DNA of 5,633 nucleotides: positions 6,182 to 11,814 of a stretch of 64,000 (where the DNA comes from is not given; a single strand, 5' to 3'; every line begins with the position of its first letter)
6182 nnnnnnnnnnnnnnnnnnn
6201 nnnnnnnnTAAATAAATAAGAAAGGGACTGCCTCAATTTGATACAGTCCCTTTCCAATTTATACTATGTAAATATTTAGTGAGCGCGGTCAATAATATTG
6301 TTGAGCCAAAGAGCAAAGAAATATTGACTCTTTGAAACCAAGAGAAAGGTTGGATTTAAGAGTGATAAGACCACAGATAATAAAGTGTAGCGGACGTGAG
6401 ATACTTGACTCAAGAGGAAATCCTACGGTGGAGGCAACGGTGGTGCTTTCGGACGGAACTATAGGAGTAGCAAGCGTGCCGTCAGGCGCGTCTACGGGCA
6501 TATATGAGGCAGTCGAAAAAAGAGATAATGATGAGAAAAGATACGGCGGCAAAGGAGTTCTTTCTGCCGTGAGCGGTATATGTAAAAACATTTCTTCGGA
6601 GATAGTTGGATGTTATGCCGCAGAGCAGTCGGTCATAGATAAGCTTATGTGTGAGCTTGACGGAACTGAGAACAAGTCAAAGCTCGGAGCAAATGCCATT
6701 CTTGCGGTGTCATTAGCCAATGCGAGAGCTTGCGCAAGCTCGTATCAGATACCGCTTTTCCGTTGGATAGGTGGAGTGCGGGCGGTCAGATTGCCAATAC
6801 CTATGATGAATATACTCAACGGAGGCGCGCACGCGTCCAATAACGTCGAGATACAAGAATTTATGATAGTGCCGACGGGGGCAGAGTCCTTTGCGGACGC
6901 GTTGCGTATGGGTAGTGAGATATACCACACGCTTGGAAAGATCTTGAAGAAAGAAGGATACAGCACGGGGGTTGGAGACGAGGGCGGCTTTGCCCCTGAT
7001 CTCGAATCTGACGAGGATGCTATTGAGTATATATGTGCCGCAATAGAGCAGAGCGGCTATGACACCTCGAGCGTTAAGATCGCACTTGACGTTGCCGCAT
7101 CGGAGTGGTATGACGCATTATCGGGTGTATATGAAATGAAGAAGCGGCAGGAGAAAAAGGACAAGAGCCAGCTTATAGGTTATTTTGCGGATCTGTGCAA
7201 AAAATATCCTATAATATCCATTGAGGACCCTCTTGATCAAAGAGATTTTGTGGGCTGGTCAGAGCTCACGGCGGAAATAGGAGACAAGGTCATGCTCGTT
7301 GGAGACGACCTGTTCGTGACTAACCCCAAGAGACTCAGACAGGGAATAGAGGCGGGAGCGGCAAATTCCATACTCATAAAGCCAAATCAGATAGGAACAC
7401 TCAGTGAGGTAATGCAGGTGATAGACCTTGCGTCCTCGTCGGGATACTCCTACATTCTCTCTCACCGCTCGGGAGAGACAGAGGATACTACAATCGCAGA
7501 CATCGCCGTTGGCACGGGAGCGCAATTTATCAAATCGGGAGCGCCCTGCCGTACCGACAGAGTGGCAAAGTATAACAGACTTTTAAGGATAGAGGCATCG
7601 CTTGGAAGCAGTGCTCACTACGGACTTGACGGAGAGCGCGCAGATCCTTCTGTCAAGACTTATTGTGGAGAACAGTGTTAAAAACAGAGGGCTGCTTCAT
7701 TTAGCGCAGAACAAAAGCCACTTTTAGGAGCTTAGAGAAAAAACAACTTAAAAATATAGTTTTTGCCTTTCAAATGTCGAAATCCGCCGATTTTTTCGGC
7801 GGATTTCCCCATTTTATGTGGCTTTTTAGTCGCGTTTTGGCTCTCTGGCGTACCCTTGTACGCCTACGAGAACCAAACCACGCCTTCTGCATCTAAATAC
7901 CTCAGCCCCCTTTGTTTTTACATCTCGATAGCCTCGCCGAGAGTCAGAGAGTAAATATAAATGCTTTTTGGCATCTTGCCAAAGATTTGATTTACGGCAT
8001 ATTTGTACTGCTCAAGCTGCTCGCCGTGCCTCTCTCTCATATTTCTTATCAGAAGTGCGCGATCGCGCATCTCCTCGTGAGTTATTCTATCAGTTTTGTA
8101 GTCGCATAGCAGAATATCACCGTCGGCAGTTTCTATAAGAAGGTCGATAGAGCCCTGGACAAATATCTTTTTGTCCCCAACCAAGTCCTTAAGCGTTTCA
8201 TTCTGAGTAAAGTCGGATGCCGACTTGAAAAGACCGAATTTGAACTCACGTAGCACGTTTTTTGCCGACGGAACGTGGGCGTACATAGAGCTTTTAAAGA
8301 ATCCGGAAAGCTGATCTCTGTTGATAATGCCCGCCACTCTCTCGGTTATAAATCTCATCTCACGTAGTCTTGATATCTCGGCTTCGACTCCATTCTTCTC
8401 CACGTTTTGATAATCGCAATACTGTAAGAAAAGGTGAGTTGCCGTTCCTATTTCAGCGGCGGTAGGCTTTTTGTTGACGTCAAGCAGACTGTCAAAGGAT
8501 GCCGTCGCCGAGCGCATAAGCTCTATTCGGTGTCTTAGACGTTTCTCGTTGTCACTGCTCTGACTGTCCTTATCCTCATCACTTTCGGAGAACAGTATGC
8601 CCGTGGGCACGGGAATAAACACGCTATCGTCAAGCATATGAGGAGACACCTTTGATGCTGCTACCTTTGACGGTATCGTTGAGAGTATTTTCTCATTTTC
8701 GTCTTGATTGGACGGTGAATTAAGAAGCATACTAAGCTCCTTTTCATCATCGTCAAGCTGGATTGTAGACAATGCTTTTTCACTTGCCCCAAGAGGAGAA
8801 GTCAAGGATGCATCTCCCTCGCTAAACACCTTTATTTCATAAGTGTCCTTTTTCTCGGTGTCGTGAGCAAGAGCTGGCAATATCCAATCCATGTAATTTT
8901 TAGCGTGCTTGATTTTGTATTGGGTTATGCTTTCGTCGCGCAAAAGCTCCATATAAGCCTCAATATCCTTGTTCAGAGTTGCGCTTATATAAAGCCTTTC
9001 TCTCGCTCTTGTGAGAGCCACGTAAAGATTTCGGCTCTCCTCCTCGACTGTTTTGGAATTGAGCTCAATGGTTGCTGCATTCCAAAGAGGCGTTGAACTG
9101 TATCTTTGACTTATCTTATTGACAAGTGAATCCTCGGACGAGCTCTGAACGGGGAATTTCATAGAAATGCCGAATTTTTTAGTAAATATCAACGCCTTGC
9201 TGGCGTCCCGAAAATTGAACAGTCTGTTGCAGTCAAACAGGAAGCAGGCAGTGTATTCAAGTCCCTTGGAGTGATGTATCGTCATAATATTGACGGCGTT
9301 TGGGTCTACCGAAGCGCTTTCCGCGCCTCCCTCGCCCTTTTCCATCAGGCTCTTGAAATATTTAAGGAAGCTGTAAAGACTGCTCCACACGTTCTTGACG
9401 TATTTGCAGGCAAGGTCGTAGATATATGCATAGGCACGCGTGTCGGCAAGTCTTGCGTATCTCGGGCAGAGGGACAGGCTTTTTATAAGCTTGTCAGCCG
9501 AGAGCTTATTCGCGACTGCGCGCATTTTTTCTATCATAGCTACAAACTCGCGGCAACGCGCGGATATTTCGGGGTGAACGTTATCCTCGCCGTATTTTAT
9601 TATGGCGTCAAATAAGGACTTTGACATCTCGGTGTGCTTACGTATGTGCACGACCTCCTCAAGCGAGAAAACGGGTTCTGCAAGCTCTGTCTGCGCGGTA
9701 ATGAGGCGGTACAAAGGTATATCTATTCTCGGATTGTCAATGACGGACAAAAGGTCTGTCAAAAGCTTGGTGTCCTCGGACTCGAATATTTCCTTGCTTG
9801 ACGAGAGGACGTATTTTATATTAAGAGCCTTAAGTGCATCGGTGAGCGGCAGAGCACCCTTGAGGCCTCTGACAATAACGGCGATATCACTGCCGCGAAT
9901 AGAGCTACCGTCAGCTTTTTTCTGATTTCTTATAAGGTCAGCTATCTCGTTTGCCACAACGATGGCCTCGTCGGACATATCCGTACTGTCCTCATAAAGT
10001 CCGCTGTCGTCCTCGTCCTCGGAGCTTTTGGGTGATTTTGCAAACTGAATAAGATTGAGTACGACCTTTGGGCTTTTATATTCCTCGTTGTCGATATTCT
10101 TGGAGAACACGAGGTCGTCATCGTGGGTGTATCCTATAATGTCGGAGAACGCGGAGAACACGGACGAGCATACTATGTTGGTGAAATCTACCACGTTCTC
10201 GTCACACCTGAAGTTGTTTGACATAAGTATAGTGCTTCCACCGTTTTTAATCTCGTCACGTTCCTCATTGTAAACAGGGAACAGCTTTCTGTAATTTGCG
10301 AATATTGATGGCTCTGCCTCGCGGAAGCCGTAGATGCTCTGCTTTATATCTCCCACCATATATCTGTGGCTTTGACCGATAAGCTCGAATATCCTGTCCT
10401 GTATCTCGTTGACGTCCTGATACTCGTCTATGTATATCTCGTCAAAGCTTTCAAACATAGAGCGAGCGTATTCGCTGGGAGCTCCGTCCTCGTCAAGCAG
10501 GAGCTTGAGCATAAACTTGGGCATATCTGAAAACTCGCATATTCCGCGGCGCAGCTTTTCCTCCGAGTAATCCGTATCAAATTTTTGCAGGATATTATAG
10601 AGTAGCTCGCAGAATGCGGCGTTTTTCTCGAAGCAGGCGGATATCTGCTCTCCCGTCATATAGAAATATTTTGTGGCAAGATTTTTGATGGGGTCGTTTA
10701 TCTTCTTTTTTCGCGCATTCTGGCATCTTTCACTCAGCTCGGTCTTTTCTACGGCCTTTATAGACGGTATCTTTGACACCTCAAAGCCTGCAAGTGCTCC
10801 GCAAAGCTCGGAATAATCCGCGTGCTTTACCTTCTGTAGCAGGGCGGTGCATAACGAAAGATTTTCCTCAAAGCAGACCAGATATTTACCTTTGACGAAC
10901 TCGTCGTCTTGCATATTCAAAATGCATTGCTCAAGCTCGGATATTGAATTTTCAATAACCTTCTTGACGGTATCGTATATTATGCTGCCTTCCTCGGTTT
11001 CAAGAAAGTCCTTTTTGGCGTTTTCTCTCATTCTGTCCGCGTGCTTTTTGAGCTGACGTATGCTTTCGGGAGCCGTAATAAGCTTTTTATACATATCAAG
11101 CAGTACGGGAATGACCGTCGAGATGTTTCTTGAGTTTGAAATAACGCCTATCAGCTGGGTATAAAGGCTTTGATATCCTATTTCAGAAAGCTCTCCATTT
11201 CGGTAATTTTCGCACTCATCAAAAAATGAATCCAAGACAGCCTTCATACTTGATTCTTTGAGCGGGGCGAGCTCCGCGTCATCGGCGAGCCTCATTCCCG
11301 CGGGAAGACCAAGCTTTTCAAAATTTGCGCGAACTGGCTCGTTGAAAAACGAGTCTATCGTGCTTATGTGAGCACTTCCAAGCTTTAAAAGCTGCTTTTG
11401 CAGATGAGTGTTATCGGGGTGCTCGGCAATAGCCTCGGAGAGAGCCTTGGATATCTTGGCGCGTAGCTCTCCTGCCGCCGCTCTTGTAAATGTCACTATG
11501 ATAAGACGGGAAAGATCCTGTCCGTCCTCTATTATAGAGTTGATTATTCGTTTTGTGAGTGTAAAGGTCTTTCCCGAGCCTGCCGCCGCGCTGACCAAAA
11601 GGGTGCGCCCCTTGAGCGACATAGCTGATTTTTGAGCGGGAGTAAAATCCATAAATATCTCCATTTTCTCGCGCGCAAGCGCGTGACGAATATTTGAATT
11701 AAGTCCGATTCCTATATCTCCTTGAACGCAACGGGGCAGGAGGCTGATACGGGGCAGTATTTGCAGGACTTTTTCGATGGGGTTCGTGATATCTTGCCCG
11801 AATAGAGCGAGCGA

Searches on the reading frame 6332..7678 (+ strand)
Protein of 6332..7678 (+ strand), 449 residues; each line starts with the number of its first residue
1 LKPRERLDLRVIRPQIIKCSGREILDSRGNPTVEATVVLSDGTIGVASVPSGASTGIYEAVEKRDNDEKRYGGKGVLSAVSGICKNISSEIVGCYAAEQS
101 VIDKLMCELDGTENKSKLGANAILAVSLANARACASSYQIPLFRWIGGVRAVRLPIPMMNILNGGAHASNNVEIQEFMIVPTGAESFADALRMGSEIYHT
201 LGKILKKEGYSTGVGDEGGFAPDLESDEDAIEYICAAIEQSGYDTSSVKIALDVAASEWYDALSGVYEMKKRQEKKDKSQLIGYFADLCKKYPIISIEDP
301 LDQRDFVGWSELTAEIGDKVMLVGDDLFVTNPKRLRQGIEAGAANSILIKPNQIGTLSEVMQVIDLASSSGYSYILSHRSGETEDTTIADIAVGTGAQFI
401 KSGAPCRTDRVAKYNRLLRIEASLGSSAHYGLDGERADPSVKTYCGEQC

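Call 30: search_protein_families(library=pfam, proteins=[window:6332-7678:+], max_evalue=0.00001)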
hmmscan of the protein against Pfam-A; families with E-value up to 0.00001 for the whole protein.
window:6332-7678:+ (449 aa): 3 families
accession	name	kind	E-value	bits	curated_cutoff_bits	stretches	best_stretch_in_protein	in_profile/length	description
PF00113.28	Enolase_C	-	7e-118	393.7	21.5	1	153-431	3-288/296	Enolase, C-terminal TIM barrel domain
PF03952.21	Enolase_N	-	4.8e-53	179.3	35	1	16-146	1-131/131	Enolase, N-terminal domain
PF13378.12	MR_MLE_C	-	5.6e-06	26.7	29.4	1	286-376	64-152/219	Enolase C-terminal domain-like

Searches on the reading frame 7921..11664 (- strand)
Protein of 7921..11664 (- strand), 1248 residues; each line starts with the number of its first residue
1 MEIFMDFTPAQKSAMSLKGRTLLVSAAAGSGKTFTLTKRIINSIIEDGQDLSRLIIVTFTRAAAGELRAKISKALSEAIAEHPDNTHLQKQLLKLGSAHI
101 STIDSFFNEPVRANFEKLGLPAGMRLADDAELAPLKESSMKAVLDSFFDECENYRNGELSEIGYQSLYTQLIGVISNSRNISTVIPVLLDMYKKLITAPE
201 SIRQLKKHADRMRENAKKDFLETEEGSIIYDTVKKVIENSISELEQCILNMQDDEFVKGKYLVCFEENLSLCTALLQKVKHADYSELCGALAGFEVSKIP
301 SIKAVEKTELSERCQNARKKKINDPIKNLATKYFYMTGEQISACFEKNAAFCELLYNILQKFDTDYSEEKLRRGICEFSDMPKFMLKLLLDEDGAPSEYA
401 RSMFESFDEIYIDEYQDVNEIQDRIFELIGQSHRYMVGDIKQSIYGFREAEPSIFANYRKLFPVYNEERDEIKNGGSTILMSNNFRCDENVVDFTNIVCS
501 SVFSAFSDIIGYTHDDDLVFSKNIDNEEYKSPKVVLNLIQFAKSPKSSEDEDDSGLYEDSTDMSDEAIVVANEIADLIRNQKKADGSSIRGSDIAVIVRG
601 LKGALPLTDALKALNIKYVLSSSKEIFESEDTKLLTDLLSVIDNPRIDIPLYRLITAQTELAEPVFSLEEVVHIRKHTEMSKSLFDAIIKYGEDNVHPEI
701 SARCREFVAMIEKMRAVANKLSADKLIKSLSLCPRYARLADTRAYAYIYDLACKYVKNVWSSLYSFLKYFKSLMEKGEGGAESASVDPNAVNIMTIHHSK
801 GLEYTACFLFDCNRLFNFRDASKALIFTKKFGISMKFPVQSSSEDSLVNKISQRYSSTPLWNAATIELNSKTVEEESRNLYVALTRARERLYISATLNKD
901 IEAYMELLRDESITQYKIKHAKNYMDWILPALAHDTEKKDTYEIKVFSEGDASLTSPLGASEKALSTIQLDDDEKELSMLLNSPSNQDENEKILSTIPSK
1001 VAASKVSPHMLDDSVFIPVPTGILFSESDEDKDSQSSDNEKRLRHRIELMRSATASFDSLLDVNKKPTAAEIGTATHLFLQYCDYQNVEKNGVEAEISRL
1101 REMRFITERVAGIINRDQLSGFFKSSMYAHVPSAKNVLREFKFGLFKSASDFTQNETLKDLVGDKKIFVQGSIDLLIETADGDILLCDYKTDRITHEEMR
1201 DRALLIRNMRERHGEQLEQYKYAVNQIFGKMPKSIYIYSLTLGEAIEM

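Call 30: search_protein_families(library=pfam, proteins=[window:7921-11664:-], max_evalue=0.00001)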
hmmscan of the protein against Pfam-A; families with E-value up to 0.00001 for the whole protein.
window:7921-11664:- (1248 aa): 5 families
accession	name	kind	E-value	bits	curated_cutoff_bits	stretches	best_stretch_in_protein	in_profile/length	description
PF00580.27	UvrD-helicase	-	9.1e-44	150.6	23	1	8-462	2-270/271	UvrD/REP helicase N-terminal domain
PF13361.12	UvrD_C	-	6.1e-27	95.4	25.6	1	481-896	3-348/350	UvrD-like helicase C-terminal domain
PF13245.12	AAA_19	-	4.6e-13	49.9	25.1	1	12-448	2-134/134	AAA domain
PF13538.12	UvrD_C_2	-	2.2e-08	34.3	27.4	0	873-893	31-51/52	UvrD-like helicase C-terminal domain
PF01443.25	Viral_helicase1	-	9.4e-06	26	21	0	867-893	196-226/228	Viral superfamily 1 RNA helicase core domain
